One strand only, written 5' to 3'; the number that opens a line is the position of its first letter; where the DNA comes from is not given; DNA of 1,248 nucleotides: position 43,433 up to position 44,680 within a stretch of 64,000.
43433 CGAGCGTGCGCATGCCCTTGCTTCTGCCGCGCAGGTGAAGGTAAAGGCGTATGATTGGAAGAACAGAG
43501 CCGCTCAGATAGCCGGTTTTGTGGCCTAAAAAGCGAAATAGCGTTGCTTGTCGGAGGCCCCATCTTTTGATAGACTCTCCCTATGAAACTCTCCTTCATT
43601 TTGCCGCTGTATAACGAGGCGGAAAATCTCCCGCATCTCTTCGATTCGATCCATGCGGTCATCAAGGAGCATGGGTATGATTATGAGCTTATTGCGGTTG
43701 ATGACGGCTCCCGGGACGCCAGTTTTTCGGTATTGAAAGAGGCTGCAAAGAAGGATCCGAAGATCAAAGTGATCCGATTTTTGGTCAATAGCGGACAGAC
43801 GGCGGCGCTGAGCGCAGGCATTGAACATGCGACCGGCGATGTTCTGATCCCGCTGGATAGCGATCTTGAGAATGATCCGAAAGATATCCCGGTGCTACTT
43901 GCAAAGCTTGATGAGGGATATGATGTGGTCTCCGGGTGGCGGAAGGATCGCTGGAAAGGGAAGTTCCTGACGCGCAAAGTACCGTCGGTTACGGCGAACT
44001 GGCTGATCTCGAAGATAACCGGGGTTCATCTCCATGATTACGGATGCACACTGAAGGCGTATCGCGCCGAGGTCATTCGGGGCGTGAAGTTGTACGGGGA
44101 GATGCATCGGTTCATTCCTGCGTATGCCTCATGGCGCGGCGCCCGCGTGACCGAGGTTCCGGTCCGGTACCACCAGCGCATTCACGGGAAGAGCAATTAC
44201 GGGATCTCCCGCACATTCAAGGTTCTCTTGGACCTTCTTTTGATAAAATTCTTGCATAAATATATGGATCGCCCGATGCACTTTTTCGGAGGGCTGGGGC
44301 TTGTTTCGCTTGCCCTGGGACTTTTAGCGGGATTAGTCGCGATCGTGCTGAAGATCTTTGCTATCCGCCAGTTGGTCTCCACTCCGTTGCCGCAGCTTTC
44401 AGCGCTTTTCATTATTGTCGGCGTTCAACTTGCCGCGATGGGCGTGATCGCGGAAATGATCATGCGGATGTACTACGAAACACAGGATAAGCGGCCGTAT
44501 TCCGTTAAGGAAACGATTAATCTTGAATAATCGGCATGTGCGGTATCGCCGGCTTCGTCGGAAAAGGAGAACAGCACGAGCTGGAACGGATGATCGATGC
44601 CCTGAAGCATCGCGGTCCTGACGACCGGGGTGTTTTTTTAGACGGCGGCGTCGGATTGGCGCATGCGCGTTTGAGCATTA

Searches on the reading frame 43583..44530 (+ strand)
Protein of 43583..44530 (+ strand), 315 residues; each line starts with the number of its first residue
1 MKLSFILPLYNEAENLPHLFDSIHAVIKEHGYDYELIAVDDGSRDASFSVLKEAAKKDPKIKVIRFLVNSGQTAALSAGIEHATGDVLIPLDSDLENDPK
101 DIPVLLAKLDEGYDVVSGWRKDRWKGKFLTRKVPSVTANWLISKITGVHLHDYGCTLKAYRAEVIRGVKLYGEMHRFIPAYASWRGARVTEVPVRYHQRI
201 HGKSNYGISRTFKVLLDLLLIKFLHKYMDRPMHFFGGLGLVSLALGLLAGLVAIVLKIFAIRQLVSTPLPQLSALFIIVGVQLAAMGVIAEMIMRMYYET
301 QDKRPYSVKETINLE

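Call 12: search_protein_families(library=pfam, proteins=[window:43583-44530:+], max_evalue=0.001)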
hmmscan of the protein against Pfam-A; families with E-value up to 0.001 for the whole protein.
window:43583-44530:+ (315 aa): 1 family
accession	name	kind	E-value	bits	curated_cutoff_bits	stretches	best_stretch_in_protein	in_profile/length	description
PF00535.33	Glycos_transf_2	-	7.4e-33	114.3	23.3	1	4-165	1-164/168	Glycosyl transferase family 2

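Call 18: search_protein_families(library=ncbifam, proteins=[window:43583-44530:+], max_evalue=0.001)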
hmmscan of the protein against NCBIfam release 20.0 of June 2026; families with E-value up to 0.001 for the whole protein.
window:43583-44530:+ (315 aa): 23 families
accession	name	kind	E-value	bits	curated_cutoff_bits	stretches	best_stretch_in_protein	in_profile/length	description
NF007986.1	PRK10714.1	equivalog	3.8e-59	200.3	529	1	2-313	7-313/316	undecaprenyl-phosphate 4-deoxy-4-formamido-L-arabinose transferase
NF047588.1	GlcsyltransPgfSStrep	equivalog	2.4e-48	165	500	1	1-311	1-305/308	glycosyltransferase PgfS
TIGR04182.1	glyco_TIGR04182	equivalog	9.1e-22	77.8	325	1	5-301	4-290/293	S-layer glycoprotein N-glycosyltransferase AglJ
TIGR03937.1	PgaC_IcaA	equivalog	7.6e-17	61.3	422.3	1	2-111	46-152/407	poly-beta-1,6-N-acetyl-D-glucosamine synthase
NF007482.0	PRK10073.1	equivalog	7.7e-13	48.1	423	1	2-105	7-106/334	glycosyltransferase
NF041391.1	DPhHxTase_Halo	equivalog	1.1e-12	47.4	375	1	10-200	4-187/213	dolichyl-phosphate hexose transferase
NF041875.1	EPS_EpsD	equivalog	1.7e-12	47.4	370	1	3-114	1-109/325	exopolysaccharide biosynthesis glycosyltransferase EpsD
TIGR03965.1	mycofact_glyco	equivalog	5.7e-11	41.9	280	1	4-111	77-181/467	mycofactocin biosynthesis glycosyltransferase MftF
NF047683.1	TeichurnBiosyTuaG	equivalog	1.2e-10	41.5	400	1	3-95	8-97/252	teichuronic acid biosynthesis protein TuaG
TIGR04283.1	glyco_like_mftF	equivalog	2.7e-10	40.2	182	1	3-97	1-85/221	TIGR04283 family arsenosugar biosynthesis glycosyltransferase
NF058614.1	PPMAGASynPpgS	equivalog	4.2e-10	39.4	370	1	5-170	4-167/226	polyprenyl-phospho-N-acetylgalactosaminyl synthase PpgS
NF050050.1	ProtGlycPglI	equivalog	2.5e-09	37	500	1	2-117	3-116/306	GalNAc(5)-diNAcBac-PP-undecaprenol beta-1,3-glucosyltransferase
NF053739.1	GlytfEpsEBac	equivalog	6.8e-09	35.1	450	1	2-94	2-92/265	glycosyltransferase EpsE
TIGR03111.1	glyc2_xrt_Gpos1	hypoth_equivalog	6.9e-09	35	363.95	1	3-110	51-157/439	TIGR03111 family XrtG-associated glycosyltransferase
NF038302.1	EPS_HpsE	equivalog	1.6e-07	30.6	300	1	2-94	2-96/307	hormogonium polysaccharide biosynthesis glycosyltransferase HpsE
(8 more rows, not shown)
